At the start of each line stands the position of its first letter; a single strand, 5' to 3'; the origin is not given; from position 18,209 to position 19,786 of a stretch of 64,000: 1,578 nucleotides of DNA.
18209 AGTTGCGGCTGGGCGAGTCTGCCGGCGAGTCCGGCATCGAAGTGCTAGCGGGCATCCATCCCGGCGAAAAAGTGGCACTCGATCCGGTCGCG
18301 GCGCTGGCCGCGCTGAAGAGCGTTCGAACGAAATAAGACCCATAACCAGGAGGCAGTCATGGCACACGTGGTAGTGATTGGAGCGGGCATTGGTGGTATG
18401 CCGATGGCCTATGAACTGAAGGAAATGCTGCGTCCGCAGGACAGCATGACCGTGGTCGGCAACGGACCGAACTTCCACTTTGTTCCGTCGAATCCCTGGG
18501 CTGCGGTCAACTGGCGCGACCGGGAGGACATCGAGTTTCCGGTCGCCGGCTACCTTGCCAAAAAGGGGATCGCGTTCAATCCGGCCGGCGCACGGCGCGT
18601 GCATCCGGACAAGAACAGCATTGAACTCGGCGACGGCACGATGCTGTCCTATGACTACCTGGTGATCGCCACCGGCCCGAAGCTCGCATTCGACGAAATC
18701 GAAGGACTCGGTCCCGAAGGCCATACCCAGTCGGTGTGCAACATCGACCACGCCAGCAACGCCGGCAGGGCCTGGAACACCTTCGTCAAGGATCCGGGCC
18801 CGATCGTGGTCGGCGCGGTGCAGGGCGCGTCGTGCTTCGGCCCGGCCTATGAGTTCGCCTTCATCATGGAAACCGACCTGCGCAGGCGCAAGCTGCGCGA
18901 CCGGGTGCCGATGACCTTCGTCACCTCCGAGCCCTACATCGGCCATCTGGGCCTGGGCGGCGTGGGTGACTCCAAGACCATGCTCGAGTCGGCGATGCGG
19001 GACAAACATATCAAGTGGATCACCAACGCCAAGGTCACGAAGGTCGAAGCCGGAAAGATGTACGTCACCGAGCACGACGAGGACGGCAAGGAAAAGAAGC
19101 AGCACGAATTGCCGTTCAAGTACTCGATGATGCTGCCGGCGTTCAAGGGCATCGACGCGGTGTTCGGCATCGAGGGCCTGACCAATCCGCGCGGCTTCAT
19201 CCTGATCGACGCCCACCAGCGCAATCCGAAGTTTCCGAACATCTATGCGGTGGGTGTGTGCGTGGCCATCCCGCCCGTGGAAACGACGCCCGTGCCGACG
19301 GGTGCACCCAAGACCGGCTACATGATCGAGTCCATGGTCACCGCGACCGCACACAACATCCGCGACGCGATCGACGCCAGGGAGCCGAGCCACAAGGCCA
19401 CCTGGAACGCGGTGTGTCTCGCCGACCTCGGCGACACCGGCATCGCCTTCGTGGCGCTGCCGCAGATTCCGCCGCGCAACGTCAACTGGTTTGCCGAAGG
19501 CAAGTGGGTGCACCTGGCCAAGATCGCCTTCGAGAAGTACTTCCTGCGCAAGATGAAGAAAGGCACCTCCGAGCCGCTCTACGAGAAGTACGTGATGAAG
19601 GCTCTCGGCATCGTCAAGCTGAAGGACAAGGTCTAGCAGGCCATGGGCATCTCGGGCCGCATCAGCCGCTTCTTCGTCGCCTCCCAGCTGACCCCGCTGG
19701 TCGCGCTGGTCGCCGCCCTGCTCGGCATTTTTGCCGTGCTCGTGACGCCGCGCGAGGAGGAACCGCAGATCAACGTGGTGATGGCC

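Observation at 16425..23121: Persulfide-sensor-linked operon in which a type I sulfide:quinone oxidoreductase is inserted between the adaptor and pump genes of an RND efflux system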

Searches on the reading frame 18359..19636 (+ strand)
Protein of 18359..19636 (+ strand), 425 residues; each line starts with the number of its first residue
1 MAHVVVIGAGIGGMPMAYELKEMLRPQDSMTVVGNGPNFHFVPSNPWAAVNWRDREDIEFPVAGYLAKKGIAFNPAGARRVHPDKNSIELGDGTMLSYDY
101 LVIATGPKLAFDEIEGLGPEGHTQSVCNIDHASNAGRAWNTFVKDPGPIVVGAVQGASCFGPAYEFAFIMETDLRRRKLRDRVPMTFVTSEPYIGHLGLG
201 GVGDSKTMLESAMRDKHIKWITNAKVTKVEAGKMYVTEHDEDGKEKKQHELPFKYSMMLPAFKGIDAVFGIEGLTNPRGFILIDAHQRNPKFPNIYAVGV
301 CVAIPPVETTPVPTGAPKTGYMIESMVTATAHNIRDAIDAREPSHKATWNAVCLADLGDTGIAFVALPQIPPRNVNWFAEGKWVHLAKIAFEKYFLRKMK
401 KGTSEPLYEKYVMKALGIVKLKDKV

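Call 3: search_protein_families(library=pfam, proteins=[window:18359-19636:+])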
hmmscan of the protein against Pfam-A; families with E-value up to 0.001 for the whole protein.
window:18359-19636:+ (425 aa): 2 families
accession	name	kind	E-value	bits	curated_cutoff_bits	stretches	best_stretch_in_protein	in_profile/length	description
PF07992.20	Pyr_redox_2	-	1e-17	65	26.1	1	3-308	2-278/291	Pyridine nucleotide-disulphide oxidoreductase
PF00070.33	Pyr_redox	-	0.00046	21.1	22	0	207-233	44-70/82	Pyridine nucleotide-disulphide oxidoreductase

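Call 4: search_protein_families(library=ncbifam, proteins=[window:18359-19636:+])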
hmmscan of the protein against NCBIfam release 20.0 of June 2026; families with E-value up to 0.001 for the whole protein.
window:18359-19636:+ (425 aa): 5 families
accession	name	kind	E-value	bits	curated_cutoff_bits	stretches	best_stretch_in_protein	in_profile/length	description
NF049943.1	SQR_III_seleno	exception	1.1e-28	100.2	525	1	3-359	2-337/406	type III sulfide quinone reductase, selenoprotein subtype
TIGR03169.1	Nterm_to_SelD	hypoth_equivalog_domain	3.7e-09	36.4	310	1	78-304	76-284/365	pyridine nucleotide-disulfide oxidoreductase family protein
NF045765.1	PhenlGlyoxDHPadH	equivalog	1e-05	24.6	475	1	25-118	25-120/416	NADH-dependent phenylglyoxylate dehydrogenase subunit epsilon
NF004945.0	PRK06292.2-3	equivalog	3e-05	23.1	494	0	211-299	220-302/457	dihydrolipoyl dehydrogenase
TIGR01350.1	lipoamide_DH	equivalog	0.00023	20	408.8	0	208-302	216-309/461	dihydrolipoyl dehydrogenase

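Call 5: search_solved_structures(query=window:18359-19636:+, show_alignments=2)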
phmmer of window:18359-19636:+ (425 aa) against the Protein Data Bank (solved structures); distinct sequences matched with E-value up to 0.001: 24.
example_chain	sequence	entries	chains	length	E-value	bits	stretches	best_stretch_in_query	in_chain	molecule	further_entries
3sz0_A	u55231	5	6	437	3.1e-168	563.3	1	2-423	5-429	Sulfide-quinone reductase, putative | Sulfide-quinone reductase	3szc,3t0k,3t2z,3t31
3sy4_A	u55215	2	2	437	8.5e-168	561.9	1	2-423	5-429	Sulfide-quinone reductase, putative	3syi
3kpk_A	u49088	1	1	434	2.3e-167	560.4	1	1-423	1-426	Sulfide-quinone reductase, putative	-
3t2y_A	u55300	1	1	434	2.5e-167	560.3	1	1-423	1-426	Sulfide-quinone reductase, putative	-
3sx6_A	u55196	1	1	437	6.8e-167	558.9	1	2-423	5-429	Sulfide-quinone reductase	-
3sxi_A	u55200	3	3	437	6.8e-167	558.9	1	2-423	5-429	Sulfide-quinone reductase, putative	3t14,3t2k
3szf_A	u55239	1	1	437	7.5e-167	558.8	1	2-423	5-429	Sulfide-quinone reductase, putative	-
3szw_A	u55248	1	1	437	8.8e-167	558.5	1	2-423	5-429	Sulfide-quinone reductase, putative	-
3hyv_A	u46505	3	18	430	3e-107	362.3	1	2-414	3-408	Sulfide-quinone reductase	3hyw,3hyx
3h8i_A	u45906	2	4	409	1.5e-17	66.8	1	1-315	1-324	NADH oxidase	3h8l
8dhk_A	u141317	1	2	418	4.2e-15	58.7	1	3-311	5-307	Sulfide:quinone oxidoreductase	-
6mp5_A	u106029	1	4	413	1.4e-14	56.9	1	3-311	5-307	Sulfide:quinone oxidoreductase, mitochondrial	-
6mo6_A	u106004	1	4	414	1.5e-14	56.9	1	3-311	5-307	Sulfide:quinone oxidoreductase, mitochondrial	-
6oi5_A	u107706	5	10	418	1.5e-14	56.9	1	3-311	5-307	Sulfide:quinone oxidoreductase, mitochondrial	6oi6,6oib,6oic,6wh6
9pxk_C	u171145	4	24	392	2.9e-07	32.9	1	2-119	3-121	NADH dehydrogenase-like protein YjlD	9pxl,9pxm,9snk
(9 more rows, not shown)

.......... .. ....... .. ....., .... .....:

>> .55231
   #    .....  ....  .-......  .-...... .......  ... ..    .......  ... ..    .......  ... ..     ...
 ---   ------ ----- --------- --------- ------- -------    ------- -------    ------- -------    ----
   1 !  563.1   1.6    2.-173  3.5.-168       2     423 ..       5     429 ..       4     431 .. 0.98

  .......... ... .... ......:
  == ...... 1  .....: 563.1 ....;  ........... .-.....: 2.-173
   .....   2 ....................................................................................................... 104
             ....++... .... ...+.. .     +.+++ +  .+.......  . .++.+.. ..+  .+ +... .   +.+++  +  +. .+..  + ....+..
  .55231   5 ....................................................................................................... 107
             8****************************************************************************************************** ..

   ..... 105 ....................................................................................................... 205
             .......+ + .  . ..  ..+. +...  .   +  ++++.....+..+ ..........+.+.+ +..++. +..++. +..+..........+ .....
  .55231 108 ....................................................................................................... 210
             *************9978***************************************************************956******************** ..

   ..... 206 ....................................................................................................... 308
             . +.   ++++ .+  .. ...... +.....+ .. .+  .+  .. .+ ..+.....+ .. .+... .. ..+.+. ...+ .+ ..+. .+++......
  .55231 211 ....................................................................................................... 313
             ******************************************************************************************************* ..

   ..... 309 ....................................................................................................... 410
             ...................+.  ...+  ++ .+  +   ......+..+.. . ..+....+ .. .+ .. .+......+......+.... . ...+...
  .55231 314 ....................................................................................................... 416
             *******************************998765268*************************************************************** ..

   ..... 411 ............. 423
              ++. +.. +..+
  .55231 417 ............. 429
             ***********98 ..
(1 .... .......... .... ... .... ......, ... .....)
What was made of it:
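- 18359..19636 (+): Type I sulfide:quinone oxidoreductase (425 aa) with Cys127, Cys159 and Cys353. 563 bits, E 3e-168, to the sulfide-quinone reductase of entry 3sz0 over residues 2-423; all three Cys are aligned (call 5).
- On Type I sulfide:quinone oxidoreductase: 563 bits, E 3e-168, over residues 2-423 to the sulfide-quinone reductase of entry 3sz0, and 362 bits to that of entry 3hyv (call 5). Cys127, Cys159 and Cys353 align with the three Cys of the 3sz0 enzyme in the same sequence contexts (call 5).
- Checked: Cys127, Cys159 and Cys353 align with that enzyme's three Cys in the same contexts (call 5).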

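Call 8: find_encoding_contigs(protein=window:18359-19636:+, flank=10000, max_places=10)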
Protein window:18359-19636:+ (425 aa): no gene with exactly this product is on record in the collection.
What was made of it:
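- Tried and rejected: An exact-sequence look-up of the window's SQR found no record (call 8).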

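Call 28: find_related_loci(query=window:18359-19636:+, collection=metagenome_contigs, flank=8000)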
Query window:18359-19636:+ (425 aa) in metagenome_contigs; peptide patterns used: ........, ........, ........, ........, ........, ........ (x = any residue, [..] = any of these).
600 stretches matched a pattern (row limit reached: there are more); 584 encode a relative of the query (tblastn E <= 1e-3); the best 80 are kept; 80 distinct loci.
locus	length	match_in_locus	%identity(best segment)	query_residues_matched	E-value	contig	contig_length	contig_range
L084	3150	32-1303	82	1-424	0e+0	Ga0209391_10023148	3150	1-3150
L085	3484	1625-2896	82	1-424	0e+0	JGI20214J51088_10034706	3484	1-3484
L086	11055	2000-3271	81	1-424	0e+0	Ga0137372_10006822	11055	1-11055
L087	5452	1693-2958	82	1-422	0e+0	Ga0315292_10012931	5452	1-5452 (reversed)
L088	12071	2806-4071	82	1-422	0e+0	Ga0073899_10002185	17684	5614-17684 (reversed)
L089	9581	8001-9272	82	1-424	0e+0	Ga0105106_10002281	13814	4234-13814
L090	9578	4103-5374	82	1-424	0e+0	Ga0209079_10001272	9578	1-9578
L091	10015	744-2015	80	1-424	0e+0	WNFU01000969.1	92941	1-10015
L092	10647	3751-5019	80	1-423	0e+0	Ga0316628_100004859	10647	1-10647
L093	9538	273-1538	82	1-422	0e+0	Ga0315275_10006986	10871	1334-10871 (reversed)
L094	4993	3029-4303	78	1-425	0e+0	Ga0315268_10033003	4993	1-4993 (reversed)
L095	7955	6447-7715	79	1-423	0e+0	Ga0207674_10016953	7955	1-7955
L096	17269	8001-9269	78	1-423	0e+0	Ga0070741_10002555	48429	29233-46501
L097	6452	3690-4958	78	1-423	0e+0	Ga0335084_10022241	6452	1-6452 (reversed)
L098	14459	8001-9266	76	1-422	0e+0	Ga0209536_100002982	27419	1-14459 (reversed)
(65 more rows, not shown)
